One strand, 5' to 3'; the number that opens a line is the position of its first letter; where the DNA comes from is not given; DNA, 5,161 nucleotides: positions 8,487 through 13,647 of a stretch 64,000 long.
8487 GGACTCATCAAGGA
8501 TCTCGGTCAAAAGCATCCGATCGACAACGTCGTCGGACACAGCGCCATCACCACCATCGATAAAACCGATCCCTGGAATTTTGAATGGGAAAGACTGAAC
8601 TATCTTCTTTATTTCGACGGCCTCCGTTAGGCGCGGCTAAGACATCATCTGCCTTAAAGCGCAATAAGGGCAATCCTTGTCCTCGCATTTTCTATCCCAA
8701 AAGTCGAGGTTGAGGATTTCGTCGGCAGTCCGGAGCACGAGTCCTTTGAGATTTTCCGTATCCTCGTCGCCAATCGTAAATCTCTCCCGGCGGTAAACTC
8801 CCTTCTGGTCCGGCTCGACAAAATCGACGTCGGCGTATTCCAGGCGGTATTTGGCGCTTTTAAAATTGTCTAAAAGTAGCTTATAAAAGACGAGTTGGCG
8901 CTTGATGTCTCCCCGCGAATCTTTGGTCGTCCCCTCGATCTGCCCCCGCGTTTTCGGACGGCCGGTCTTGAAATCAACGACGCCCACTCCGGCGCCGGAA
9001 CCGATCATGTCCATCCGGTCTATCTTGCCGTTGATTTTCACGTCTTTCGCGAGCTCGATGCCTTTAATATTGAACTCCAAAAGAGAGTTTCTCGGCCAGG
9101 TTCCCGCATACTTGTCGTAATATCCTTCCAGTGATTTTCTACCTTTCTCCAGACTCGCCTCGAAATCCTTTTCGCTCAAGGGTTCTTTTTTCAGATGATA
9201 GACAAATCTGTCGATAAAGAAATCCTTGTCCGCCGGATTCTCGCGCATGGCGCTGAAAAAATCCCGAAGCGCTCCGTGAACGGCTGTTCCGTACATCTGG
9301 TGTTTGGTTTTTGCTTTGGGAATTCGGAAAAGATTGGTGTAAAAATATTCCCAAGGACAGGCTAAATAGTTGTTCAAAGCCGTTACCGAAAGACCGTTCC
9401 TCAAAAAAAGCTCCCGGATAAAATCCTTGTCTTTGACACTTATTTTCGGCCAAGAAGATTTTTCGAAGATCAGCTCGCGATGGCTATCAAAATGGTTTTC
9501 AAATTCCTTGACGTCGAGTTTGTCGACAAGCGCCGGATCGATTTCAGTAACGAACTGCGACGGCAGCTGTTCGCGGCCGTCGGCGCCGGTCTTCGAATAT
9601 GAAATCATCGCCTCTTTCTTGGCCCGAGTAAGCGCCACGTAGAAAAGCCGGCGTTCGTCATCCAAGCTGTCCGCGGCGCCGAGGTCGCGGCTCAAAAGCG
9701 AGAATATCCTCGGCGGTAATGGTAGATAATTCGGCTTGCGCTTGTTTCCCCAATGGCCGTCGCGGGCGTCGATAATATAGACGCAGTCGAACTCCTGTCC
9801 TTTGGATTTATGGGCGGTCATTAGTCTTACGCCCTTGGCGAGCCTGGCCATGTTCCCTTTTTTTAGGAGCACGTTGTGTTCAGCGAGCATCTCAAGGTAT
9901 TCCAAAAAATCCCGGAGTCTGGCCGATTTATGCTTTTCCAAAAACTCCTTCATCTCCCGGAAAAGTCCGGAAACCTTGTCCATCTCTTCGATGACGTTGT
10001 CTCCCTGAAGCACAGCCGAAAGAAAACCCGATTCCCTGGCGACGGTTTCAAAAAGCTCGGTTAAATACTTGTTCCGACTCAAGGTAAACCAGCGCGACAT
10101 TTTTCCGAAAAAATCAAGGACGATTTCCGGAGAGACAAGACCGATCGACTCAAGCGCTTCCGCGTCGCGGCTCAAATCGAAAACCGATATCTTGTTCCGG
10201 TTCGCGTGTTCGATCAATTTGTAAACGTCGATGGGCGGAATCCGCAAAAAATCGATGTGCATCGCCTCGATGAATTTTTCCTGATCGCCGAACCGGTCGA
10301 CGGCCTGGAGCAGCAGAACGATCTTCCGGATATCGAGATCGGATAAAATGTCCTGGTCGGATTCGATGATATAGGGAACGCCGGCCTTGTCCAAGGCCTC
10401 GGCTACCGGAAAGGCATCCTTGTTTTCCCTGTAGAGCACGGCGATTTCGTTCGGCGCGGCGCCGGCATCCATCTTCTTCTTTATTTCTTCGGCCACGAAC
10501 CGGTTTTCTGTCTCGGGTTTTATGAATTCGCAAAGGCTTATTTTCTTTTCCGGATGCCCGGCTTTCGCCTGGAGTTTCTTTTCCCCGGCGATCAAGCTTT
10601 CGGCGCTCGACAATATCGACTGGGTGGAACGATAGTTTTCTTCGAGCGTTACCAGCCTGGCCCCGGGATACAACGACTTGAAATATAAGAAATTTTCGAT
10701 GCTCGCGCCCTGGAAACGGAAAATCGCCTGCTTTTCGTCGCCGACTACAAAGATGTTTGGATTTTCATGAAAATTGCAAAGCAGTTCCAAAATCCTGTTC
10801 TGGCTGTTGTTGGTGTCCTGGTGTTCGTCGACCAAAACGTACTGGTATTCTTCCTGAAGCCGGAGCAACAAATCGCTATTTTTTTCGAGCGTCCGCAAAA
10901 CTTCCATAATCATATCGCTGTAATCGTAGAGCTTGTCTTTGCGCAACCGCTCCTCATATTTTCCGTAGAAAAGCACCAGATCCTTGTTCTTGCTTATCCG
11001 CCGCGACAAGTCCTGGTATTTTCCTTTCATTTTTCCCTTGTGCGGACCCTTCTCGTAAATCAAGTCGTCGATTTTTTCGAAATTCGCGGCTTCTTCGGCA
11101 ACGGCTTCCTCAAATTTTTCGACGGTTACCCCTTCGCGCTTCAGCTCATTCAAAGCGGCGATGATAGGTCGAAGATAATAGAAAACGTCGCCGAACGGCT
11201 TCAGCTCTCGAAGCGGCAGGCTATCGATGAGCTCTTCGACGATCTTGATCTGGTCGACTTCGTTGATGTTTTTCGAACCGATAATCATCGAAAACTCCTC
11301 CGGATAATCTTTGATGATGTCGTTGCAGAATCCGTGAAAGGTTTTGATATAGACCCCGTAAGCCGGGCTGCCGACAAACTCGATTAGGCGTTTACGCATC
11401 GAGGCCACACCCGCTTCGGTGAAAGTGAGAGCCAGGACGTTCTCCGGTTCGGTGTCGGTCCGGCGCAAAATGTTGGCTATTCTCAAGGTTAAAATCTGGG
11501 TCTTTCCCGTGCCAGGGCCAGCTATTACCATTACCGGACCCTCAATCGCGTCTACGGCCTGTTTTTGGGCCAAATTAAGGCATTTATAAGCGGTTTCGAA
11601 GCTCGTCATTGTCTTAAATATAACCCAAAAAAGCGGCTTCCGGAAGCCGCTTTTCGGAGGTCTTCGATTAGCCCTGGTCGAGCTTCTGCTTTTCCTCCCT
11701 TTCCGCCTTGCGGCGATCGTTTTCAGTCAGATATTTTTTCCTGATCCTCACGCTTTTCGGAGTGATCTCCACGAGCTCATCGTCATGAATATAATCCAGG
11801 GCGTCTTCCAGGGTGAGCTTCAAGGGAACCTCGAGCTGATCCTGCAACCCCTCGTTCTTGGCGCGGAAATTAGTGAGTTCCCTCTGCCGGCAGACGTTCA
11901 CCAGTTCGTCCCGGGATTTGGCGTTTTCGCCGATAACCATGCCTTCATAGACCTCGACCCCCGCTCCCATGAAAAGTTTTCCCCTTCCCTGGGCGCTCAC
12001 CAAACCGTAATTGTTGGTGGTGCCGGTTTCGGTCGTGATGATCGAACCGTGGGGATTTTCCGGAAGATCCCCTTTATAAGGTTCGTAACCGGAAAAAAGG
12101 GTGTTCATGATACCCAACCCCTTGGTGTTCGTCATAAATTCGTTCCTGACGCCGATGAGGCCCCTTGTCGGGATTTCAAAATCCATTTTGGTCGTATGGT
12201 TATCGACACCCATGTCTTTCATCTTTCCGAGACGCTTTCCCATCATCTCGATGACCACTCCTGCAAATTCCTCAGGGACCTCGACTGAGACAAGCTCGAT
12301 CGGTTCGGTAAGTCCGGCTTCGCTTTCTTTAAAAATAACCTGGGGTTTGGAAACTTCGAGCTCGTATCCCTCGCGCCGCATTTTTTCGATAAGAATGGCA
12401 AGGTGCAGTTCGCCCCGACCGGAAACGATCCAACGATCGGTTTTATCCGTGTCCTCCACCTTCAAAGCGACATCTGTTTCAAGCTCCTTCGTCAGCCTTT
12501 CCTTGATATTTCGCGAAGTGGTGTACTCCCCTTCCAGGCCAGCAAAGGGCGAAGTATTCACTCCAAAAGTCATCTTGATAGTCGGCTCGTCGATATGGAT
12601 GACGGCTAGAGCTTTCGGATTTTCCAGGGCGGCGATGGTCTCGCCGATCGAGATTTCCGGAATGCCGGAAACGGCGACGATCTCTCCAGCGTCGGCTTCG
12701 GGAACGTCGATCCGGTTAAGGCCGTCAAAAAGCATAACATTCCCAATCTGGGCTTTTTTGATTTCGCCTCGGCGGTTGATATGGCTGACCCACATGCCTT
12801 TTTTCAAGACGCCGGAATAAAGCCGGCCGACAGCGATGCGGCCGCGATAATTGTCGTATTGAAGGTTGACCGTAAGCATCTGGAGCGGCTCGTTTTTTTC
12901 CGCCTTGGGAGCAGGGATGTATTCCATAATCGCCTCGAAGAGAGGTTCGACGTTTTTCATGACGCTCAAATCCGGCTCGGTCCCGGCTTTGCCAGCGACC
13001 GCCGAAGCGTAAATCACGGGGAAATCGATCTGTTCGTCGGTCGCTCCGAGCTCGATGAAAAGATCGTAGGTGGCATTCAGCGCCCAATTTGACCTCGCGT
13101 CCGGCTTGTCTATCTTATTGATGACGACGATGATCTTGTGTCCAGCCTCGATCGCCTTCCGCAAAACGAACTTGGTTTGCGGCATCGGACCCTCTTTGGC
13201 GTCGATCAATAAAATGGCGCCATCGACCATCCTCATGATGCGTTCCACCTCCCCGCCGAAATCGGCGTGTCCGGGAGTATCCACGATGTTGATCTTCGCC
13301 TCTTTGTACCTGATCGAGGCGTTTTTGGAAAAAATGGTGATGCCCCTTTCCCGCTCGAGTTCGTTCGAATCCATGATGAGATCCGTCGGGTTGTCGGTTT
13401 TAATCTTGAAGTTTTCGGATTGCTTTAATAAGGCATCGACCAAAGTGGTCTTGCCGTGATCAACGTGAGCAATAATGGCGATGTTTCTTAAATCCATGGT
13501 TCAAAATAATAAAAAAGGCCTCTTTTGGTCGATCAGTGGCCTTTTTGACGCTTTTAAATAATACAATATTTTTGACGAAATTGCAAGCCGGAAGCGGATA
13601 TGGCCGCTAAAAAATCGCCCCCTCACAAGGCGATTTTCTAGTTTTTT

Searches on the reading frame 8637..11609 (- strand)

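Call 72: search_protein_families(library=pfam, proteins=[window:8637-11609:-], max_evalue=0.001)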
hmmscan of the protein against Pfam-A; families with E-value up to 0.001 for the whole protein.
window:8637-11609:- (990 aa): 7 families
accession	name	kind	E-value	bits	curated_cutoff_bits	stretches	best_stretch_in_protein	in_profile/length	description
PF00580.27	UvrD-helicase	-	1e-64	219.3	23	1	11-314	1-270/271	UvrD/REP helicase N-terminal domain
PF13361.12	UvrD_C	-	1.2e-40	140.5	25.6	1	320-673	1-349/350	UvrD-like helicase C-terminal domain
PF12705.13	PDDEXK_1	-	4.1e-24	86.3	22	1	740-987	2-244/247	PD-(D/E)XK nuclease superfamily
PF13245.12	AAA_19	-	1.9e-16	60.9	25.1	1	15-299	1-133/134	AAA domain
PF13538.12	UvrD_C_2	-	6.4e-11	42.4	27.4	2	594-614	2-22/52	UvrD-like helicase C-terminal domain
PF13604.12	AAA_30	-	4.4e-06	27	27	0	246-345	81-174/191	AAA domain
PF01443.25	Viral_helicase1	-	0.00069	19.9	21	0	649-669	206-226/228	Viral superfamily 1 RNA helicase core domain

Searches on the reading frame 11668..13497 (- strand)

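Call 72: search_protein_families(library=pfam, proteins=[window:11668-13497:-], max_evalue=0.001)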
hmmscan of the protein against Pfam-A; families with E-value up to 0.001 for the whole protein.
window:11668-13497:- (609 aa): 8 families
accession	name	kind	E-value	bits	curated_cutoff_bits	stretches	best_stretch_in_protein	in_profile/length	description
PF00009.33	GTP_EFTU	-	2e-57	194.3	26.5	1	2-195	2-187/188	Elongation factor Tu GTP binding domain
PF21018.2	BipA_C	-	4.9e-38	129.7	23.8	1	484-591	2-109/110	TypA/BipA C-terminal domain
PF00679.30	EFG_C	-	1.8e-20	73.2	27.9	1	396-480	2-87/89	Elongation factor G C-terminus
PF22042.2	EF-G_D2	-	5.4e-13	49.3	27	1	206-289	3-82/84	Elongation factor G domain 2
PF03144.31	GTP_EFTU_D2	-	3e-12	47.2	30.3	1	219-289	1-73/73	Elongation factor Tu domain 2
PF14492.12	EFG_III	-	9e-09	35.7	27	1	329-382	19-73/75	Elongation Factor G, domain III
PF01926.29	MMR_HSR1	-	9.4e-08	32.6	21.9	1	6-128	2-113/113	50S ribosome-binding GTPase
PF02421.24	FeoB_N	-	0.00095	19.2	27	0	52-135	32-121/156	Ferrous iron transport protein B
